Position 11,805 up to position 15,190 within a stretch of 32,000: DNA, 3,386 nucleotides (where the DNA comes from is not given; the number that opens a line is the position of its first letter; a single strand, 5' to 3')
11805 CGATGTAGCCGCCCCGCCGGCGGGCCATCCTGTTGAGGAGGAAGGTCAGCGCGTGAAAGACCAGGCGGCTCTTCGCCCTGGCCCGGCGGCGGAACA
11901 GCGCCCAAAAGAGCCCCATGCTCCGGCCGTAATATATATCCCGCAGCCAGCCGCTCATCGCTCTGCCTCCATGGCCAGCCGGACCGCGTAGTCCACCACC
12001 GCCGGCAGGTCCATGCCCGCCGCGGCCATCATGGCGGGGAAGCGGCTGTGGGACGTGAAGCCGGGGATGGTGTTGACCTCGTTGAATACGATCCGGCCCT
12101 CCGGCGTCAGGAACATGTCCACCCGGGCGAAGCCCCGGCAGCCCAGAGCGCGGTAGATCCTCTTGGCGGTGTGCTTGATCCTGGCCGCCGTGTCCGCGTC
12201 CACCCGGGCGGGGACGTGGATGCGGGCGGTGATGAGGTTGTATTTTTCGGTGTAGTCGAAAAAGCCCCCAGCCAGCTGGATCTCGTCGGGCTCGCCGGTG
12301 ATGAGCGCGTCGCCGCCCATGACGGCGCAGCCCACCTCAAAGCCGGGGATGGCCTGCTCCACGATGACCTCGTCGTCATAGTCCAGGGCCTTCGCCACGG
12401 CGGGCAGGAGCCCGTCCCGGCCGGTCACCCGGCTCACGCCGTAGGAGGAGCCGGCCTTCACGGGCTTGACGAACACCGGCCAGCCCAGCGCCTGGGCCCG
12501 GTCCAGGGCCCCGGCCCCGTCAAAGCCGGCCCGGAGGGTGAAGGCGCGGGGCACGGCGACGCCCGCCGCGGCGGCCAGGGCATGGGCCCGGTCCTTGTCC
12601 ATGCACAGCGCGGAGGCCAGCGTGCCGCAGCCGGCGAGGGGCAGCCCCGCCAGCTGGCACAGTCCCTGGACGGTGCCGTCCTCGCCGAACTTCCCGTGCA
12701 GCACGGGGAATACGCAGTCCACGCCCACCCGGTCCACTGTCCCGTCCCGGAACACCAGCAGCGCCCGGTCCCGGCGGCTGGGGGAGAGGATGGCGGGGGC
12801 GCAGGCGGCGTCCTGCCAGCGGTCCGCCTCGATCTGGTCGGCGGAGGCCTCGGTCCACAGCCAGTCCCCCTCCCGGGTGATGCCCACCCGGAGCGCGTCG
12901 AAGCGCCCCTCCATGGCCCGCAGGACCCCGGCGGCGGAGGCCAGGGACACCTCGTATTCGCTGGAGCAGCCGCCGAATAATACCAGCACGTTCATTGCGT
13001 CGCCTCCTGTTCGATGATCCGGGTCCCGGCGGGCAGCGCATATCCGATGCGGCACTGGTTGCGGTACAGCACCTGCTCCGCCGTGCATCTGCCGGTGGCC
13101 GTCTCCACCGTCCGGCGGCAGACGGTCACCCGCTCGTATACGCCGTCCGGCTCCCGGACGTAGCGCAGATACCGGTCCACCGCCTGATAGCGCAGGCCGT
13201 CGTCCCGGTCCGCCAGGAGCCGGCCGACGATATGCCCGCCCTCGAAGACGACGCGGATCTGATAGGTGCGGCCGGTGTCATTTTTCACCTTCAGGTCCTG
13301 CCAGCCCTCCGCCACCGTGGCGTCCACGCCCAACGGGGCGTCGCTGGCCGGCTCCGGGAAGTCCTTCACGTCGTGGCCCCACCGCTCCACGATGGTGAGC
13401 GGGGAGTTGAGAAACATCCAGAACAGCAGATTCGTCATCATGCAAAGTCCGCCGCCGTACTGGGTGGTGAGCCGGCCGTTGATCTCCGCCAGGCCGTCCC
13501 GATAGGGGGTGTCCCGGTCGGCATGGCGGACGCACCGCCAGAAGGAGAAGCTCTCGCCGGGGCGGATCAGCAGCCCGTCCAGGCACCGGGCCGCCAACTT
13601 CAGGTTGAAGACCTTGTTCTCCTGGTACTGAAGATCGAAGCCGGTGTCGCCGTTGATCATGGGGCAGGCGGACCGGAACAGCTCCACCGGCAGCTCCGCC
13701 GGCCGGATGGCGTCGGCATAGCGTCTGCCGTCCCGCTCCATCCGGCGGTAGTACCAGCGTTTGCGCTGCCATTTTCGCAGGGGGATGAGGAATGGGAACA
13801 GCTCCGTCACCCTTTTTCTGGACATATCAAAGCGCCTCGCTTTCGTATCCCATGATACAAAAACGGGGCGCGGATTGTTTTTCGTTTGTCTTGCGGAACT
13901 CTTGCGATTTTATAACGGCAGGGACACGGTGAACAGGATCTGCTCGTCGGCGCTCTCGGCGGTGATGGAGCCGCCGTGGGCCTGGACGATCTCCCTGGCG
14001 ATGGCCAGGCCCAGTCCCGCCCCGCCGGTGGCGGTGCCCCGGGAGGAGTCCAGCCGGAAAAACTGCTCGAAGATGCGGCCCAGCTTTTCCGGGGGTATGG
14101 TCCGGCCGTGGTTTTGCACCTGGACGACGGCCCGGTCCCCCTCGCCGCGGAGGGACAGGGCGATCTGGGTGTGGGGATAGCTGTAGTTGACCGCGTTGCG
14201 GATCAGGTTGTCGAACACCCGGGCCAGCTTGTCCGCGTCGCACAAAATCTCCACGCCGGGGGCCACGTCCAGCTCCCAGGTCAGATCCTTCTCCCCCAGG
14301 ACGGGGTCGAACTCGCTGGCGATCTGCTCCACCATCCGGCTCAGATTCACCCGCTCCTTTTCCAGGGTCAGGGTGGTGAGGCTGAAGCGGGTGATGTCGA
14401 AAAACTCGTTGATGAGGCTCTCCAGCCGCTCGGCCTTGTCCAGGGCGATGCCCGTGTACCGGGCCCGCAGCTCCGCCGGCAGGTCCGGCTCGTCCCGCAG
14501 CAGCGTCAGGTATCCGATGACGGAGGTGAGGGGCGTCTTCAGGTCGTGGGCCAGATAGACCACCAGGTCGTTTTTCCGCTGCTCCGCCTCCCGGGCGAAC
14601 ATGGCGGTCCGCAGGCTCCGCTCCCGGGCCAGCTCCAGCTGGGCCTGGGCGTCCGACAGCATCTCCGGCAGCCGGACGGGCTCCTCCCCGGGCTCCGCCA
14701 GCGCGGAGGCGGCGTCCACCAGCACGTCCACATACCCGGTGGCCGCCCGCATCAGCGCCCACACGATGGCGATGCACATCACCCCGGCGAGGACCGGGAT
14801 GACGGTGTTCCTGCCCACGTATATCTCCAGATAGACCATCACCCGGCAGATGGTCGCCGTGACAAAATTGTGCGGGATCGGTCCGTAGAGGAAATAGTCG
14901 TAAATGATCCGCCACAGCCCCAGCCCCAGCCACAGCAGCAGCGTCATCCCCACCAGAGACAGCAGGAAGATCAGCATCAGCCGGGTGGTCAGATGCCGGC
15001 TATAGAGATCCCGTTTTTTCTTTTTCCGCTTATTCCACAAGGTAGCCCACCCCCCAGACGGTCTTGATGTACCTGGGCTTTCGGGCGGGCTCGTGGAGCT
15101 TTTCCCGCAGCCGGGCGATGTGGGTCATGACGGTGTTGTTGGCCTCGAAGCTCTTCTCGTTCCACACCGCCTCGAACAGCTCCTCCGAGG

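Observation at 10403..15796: vanG-type D-Ala:D-Ser ligase operon with non-canonical gene content (no D,D-peptidase; acetyltransferase and soluble racemase instead)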

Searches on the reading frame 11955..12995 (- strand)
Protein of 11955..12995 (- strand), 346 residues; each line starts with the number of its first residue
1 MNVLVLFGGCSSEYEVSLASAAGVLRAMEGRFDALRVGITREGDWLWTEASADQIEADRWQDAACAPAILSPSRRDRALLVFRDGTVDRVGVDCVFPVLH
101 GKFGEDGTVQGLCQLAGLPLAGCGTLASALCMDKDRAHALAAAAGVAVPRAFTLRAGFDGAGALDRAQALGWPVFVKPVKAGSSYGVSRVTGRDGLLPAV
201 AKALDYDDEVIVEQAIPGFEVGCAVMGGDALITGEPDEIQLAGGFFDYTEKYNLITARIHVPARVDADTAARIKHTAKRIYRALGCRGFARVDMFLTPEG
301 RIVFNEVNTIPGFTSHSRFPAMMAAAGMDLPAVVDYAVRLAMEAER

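Call 3: search_protein_families(library=pfam, proteins=[window:11955-12995:-])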
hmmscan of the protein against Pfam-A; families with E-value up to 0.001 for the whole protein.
window:11955-12995:- (346 aa): 5 families
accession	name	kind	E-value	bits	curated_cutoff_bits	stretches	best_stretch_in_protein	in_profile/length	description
PF07478.18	Dala_Dala_lig_C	-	9.5e-59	198.8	24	1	166-335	31-200/204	D-ala D-ala ligase C-terminus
PF01820.27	Dala_Dala_lig_N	-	5.6e-30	104.8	34.6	1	2-123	1-121/121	D-ala D-ala ligase N-terminus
PF02222.28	ATP-grasp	-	9.7e-10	38.8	27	1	162-308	21-160/179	ATP-grasp domain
PF02786.22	CPSase_L_D2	-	2.7e-05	24.2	19.8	0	133-219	1-92/211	Carbamoyl-phosphate synthase L chain, ATP binding domain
PF13535.11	ATP-grasp_4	-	3.4e-05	24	27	1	172-309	3-150/160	ATP-grasp domain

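Call 4: search_protein_families(library=ncbifam, proteins=[window:11955-12995:-])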
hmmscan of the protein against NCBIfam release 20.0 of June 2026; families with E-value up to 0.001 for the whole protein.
window:11955-12995:- (346 aa): 46 families (the best 25 are shown)
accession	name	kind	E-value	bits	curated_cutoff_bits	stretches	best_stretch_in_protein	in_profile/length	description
NF000091.3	D_ala_D_ser_VanG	exception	8.1e-146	485.3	495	1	2-341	2-343/344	D-alanine--D-serine ligase VanG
NF000207.3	D_ala_D_ser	equivalog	9.6e-105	350.5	520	1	3-343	3-341/342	D-alanine--D-serine ligase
NF002528.0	PRK01966.1-4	subfamily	5.1e-104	348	262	1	2-344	6-361/366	D-alanine--D-alanine ligase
NF000206.1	D_ala_D_lac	equivalog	5.3e-104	347.9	550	1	2-342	5-341/342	D-alanine--(R)-lactate ligase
NF000372.1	D_ala_D_lac_VanI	exception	2.1e-96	323.2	700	1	3-342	6-341/341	D-alanine--(R)-lactate ligase VanI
NF012216.1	D_ala_D_lac_VanB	exception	1.9e-92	310.1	750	1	2-342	5-340/342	D-alanine--(R)-lactate ligase VanB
NF012215.1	D_ala_D_lac_VanD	exception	4e-92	309.1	700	1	1-342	4-341/343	D-alanine--(R)-lactate ligase VanD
NF000374.1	D_ala_D_lac_VanO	exception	4.3e-90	302.3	750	1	2-344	5-343/346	D-alanine--(R)-lactate ligase VanO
NF012217.1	D_ala_D_lac_VanA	exception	2.2e-89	300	775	1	2-342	5-341/343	D-alanine--(R)-lactate ligase VanA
NF000144.1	D_ala_D_lac_VanF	exception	1e-88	297.6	750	1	3-342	6-341/343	D-alanine--(R)-lactate ligase VanF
NF000470.1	D_ala_D_lac_VanM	exception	8.3e-88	294.9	760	1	3-342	6-341/343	D-alanine--(R)-lactate ligase VanM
TIGR01205.1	D_ala_D_alaTIGR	subfamily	8.8e-88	294.3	245.65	1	3-340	2-316/318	D-alanine--D-alanine ligase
NF000036.1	D_ala_D_ser_VanE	exception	1.1e-87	294.4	700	1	3-344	4-343/352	D-alanine--D-serine ligase VanE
NF000129.1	D_ala_D_lac_Sc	exception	1.9e-86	290.4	650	1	2-342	5-341/346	D-alanine--(R)-lactate ligase VanA-Sc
NF012214.1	D_ala_D_ser_VanC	exception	3e-86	289.8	650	1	3-345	4-349/350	D-alanine--D-serine ligase VanC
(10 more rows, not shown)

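Call 10: list_cluster_members(proteins=[P0001, window:11955-12995:-, window:10403-11497:-])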
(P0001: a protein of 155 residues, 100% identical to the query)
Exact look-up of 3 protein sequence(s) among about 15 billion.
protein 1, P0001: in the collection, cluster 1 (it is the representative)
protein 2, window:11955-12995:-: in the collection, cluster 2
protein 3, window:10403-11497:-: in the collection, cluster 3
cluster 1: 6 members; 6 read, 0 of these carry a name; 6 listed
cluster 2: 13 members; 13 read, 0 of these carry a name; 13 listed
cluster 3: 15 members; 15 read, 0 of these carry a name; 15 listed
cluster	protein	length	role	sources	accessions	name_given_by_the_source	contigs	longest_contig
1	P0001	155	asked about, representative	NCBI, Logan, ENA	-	-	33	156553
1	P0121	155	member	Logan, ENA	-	-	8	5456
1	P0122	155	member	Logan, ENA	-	-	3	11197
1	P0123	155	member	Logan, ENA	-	-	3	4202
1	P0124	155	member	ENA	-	-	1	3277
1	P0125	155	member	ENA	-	-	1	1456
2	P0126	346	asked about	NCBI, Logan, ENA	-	-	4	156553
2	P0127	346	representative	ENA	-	-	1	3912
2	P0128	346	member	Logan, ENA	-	-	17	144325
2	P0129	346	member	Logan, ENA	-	-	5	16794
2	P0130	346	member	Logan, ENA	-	-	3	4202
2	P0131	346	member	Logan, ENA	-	-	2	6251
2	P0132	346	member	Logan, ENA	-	-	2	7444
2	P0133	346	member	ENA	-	-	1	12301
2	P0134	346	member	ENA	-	-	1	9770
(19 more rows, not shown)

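Call 24: search_solved_structures(query=window:11955-12995:-, show_alignments=2, max_evalue=1e-30)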
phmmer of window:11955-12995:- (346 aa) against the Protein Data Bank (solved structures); distinct sequences matched with E-value up to 1e-30: 36.
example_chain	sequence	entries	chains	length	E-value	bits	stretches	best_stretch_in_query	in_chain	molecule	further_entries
4fu0_A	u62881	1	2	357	3.7e-109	368.1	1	3-345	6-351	D-alanine--D-alanine ligase 7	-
3se7_A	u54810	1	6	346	7.8e-90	304.6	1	2-343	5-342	VanA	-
1e4e_A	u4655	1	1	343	1.1e-86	294.3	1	2-343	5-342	VANCOMYCIN/TEICOPLANIN A-TYPE RESISTANCE PROTEIN VANA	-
1e4e_B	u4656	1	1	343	1.1e-86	294.3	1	2-343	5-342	VANCOMYCIN/TEICOPLANIN A-TYPE RESISTANCE PROTEIN VANA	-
3lwb_A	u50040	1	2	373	6.5e-70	239.1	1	2-335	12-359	D-alanine--D-alanine ligase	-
7u56_A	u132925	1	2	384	2.2e-68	234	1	1-344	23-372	D-alanine--D-alanine ligase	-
3r5f_A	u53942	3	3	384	5.6e-67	229.4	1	3-344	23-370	D-alanine--D-alanine ligase 1 | D-alanine--D-alanine ligase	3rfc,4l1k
3e5n_A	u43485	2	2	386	5.7e-67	229.4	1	3-344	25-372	D-alanine-D-alanine ligase A | D-alanine--D-alanine ligase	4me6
3i12_A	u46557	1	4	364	1.9e-66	227.7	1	3-344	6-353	D-alanine-D-alanine ligase A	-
3q1k_A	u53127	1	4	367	2e-66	227.6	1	3-344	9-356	D-alanine--D-alanine ligase A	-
6u1c_A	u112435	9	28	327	7.9e-57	196.1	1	1-342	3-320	D-alanine--D-alanine ligase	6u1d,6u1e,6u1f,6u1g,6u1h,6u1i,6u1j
2yzg_A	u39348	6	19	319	9.8e-57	195.8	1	1-342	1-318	D-alanine--D-alanine ligase | D-alanine-D-alanine ligase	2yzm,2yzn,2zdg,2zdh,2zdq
2fb9_A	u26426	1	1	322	1e-56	195.7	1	1-342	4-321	D-alanine:D-alanine ligase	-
3k3p_A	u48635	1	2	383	9e-51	176.2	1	3-343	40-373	D-alanine--D-alanine ligase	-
1iov_A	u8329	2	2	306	8e-50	173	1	89-336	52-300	D-ALA:D-ALA LIGASE | D-ALANINE--D-ALANINE LIGASE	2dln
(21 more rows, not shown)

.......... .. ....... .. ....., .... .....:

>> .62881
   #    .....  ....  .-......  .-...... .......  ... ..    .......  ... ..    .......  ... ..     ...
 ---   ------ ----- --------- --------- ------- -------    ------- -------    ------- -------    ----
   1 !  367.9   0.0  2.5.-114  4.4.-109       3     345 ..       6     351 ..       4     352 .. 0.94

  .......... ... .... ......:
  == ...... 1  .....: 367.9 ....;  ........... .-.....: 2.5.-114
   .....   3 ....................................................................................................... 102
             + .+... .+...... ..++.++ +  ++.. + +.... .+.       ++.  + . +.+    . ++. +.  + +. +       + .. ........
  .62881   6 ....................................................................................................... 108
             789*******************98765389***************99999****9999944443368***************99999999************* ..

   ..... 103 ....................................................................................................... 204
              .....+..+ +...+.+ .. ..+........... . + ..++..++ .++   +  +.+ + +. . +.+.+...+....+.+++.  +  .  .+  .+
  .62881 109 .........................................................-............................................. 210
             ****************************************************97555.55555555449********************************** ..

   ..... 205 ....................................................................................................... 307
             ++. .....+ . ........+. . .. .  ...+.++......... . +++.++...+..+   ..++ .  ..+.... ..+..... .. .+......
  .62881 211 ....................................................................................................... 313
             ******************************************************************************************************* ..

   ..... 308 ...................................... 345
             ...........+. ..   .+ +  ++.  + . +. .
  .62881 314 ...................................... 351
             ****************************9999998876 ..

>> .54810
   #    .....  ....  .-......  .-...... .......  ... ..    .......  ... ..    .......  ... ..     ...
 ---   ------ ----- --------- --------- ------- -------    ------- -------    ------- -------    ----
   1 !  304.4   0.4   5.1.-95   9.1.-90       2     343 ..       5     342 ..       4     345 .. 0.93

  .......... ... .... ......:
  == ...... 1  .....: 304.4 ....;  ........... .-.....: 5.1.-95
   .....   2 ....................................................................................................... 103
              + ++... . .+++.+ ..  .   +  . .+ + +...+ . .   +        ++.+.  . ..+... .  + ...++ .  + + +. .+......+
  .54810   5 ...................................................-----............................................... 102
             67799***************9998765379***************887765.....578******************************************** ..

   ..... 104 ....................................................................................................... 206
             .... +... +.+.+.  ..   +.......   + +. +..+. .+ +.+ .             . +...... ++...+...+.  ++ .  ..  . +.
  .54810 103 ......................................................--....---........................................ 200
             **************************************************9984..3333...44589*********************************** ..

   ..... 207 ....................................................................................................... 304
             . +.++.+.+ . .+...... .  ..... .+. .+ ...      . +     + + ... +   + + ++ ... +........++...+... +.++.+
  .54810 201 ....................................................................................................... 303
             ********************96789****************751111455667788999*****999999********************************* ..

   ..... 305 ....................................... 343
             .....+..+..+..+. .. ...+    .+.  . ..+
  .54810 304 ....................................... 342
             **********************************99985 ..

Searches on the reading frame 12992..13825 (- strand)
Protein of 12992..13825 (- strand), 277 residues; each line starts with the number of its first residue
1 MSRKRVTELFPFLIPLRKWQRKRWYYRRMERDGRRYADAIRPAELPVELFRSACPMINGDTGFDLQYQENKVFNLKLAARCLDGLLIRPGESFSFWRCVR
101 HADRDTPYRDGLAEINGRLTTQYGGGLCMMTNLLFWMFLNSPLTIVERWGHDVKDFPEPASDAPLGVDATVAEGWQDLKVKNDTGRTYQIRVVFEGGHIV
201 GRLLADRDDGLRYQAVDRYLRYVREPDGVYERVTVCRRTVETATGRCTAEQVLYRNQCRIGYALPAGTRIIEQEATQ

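Call 3: search_protein_families(library=pfam, proteins=[window:12992-13825:-])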
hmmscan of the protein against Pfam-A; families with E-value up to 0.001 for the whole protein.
window:12992-13825:- (277 aa): 1 family
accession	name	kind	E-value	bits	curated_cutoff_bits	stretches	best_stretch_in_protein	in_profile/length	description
PF04294.18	VanW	-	2.2e-35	121.4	27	1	70-203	1-129/130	VanW like protein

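Call 4: search_protein_families(library=ncbifam, proteins=[window:12992-13825:-])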
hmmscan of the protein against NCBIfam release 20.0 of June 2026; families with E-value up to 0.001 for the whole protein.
window:12992-13825:- (277 aa): 3 families
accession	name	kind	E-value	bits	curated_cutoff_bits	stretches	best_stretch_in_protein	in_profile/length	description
NF033128.2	vanW-gen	equivalog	4.7e-114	380.6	365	1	2-271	1-270/271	glycopeptide resistance accessory protein VanW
NF033122.1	vanW-B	exception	9.2e-99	330.2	610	1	1-273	1-273/275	glycopeptide resistance accessory protein VanW-B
NF033123.1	vanW-G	exception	9.2e-87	291.2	600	1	3-273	2-271/273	glycopeptide resistance accessory protein VanW-G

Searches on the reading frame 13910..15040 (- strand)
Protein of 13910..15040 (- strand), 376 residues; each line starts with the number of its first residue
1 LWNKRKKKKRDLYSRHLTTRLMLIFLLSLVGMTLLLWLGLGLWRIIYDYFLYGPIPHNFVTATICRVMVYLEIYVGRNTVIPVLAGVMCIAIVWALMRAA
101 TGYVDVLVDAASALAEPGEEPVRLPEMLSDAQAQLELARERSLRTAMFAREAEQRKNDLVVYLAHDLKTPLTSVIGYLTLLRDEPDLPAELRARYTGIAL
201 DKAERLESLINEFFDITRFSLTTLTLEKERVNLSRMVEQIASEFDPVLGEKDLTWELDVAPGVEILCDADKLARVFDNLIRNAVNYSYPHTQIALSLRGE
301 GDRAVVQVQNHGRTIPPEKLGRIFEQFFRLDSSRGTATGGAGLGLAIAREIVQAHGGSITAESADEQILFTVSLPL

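Call 3: search_protein_families(library=pfam, proteins=[window:13910-15040:-])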
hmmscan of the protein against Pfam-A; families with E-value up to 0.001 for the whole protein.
window:13910-15040:- (376 aa): 3 families
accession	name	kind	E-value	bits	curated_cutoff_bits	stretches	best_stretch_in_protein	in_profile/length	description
PF02518.31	HATPase_c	-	1.1e-24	87.4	26.4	1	268-375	2-108/111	Histidine kinase-, DNA gyrase B-, and HSP90-like ATPase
PF00512.31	HisKA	-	2.1e-14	53.7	26.9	1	156-218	2-62/66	His Kinase A (phospho-acceptor) domain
PF14501.12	HATPase_c_5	-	0.00075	19.8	22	0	272-375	6-102/102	GHKL domain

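Call 4: search_protein_families(library=ncbifam, proteins=[window:13910-15040:-])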
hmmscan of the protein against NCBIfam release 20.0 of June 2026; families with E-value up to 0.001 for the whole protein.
window:13910-15040:- (376 aa): 81 families (the best 25 are shown)
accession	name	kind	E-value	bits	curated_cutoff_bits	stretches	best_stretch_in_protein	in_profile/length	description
NF033091.0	HK_VanS_ACDEFG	equivalog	1.1e-113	379.3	400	1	88-375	6-293/293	vancomycin resistance histidine kinase VanS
TIGR02966.1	phoR_proteo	equivalog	7.8e-52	176.3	334.2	1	150-364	108-322/333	phosphate regulon sensor histidine kinase PhoR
NF046044.1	PnpS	equivalog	4.9e-51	174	400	1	150-375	164-390/390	two-component system histidine kinase PnpS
NF033092.0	HK_WalK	equivalog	3.6e-49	167.8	725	1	152-374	368-592/594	cell wall metabolism sensor histidine kinase WalK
TIGR01386.1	cztS_silS_copS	subfamily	3.8e-43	148.1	292.55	1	121-375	204-457/457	heavy metal sensor histidine kinase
NF041735.1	hist_kin_RppB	equivalog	1e-38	133.3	400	1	163-375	223-438/438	two-component system sensor histidine kinase RppB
NF008312.0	PRK11100.1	equivalog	1.3e-38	133.1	356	1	83-372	193-470/477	two-component system sensor histidine kinase CreC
NF041880.1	EPS_EpsF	equivalog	2.8e-38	131.7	900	1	150-366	268-480/492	response regulator EpsF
NF053855.1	HisKinPhoRBctds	equivalog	2.2e-37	128.7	500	1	150-366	355-572/583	two-component system sensor histidine kinase PhoR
NF033093.1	HK_VicK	exception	1.6e-36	125.9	680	1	150-375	202-434/448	cell wall metabolism sensor histidine kinase VicK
NF007837.0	PRK10549.1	equivalog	2.9e-35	121.9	603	1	81-375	169-457/466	envelope stress sensor histidine kinase BaeS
NF040691.1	MtrAB_MtrB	equivalog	1.7e-34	119.7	450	1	88-375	200-491/507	MtrAB system histidine kinase MtrB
NF008235.0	PRK11006.1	equivalog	5.1e-33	114.6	390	1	150-365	198-411/431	phosphate regulon sensor histidine kinase PhoR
NF047465.1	hybrid_HK_LvrA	exception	1.8e-32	112.3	1200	1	150-376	196-422/819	hybrid histidine kinase/response regulator LvrA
NF007898.0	PRK10604.1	equivalog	2.2e-32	112.8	478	1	156-365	212-411/433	two-component system sensor histidine kinase RstB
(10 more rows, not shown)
